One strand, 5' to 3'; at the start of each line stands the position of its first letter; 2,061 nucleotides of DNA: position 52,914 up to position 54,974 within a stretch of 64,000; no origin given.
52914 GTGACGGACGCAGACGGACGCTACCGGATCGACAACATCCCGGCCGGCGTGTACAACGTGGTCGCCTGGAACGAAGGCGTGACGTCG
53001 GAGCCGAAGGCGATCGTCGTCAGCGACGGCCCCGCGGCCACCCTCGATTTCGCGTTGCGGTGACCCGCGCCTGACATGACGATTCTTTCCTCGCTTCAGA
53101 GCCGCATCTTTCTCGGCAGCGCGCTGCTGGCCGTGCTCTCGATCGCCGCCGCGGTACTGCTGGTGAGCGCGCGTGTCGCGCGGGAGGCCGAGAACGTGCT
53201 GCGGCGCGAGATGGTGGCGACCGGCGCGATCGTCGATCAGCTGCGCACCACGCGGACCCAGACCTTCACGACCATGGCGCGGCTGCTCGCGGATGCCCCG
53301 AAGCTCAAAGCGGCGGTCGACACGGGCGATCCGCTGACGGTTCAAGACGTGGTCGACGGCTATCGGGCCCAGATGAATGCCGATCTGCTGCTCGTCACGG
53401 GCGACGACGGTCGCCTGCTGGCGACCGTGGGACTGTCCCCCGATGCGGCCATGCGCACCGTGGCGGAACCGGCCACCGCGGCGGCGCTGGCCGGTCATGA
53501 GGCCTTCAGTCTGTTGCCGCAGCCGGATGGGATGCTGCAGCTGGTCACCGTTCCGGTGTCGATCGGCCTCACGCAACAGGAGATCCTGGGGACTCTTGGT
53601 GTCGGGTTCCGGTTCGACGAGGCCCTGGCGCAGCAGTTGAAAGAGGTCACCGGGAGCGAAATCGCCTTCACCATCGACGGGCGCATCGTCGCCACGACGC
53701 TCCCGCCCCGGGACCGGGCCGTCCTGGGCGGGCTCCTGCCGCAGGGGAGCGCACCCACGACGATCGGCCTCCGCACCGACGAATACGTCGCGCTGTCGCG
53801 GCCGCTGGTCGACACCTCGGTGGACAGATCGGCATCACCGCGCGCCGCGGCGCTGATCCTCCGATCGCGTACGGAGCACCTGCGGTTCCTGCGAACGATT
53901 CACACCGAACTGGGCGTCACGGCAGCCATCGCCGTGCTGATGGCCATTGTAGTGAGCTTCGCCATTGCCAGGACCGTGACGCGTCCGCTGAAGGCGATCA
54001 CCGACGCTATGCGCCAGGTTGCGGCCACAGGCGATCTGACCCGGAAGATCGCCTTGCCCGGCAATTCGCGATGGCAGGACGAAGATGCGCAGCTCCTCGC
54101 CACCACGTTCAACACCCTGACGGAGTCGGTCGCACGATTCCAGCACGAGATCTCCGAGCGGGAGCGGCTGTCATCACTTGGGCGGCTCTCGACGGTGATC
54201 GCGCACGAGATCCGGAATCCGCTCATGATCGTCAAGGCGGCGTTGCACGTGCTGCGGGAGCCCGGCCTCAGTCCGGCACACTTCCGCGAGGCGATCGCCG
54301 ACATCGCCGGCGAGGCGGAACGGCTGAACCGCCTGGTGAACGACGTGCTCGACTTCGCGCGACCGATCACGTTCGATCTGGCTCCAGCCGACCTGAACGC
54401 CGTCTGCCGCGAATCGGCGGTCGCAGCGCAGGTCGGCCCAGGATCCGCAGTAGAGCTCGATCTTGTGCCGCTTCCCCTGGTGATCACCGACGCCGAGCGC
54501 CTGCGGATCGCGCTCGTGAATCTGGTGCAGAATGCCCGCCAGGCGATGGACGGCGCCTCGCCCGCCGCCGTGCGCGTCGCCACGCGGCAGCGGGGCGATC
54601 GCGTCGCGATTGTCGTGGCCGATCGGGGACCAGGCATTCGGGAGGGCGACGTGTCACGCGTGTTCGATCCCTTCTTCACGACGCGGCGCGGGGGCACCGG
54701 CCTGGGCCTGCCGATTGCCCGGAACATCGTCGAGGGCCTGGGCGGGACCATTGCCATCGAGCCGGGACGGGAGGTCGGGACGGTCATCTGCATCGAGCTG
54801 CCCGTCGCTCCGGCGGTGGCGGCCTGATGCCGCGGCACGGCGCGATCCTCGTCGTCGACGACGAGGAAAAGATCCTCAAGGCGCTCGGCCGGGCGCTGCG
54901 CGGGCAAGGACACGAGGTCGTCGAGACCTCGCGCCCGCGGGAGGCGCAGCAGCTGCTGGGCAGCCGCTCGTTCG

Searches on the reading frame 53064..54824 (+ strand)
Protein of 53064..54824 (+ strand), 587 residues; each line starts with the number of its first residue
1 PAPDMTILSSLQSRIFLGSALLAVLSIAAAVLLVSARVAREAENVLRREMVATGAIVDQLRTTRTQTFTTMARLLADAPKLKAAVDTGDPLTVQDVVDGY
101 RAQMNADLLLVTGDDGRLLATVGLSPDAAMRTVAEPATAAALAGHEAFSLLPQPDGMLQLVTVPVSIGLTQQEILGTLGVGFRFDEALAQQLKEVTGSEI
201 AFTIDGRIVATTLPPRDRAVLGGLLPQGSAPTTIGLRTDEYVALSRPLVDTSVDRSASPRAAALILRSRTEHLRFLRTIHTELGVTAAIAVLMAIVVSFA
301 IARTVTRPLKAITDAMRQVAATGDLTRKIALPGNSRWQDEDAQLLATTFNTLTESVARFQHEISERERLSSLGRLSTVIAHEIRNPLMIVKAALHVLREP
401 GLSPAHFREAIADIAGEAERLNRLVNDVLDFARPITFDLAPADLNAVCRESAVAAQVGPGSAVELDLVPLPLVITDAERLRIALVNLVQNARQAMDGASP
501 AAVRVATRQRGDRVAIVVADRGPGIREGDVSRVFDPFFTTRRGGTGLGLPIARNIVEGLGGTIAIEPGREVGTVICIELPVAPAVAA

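Call 56: search_protein_families(library=pfam, proteins=[window:53064-54824:+], max_evalue=0.0001)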
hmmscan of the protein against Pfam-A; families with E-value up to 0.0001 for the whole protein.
window:53064-54824:+ (587 aa): 4 families
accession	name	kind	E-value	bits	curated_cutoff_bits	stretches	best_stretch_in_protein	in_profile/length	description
PF02518.31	HATPase_c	-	7.5e-23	81.5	26.4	1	476-582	2-110/111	Histidine kinase-, DNA gyrase B-, and HSP90-like ATPase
PF00512.31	HisKA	-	3.7e-15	56.2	26.9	1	372-433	2-62/66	His Kinase A (phospho-acceptor) domain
PF14827.12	dCache_3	-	5.8e-11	42.9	25.7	1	64-214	22-173/239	Double sensory domain of two-component sensor kinase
PF00672.30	HAMP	-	9.9e-06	26.2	25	1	301-333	2-33/53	HAMP domain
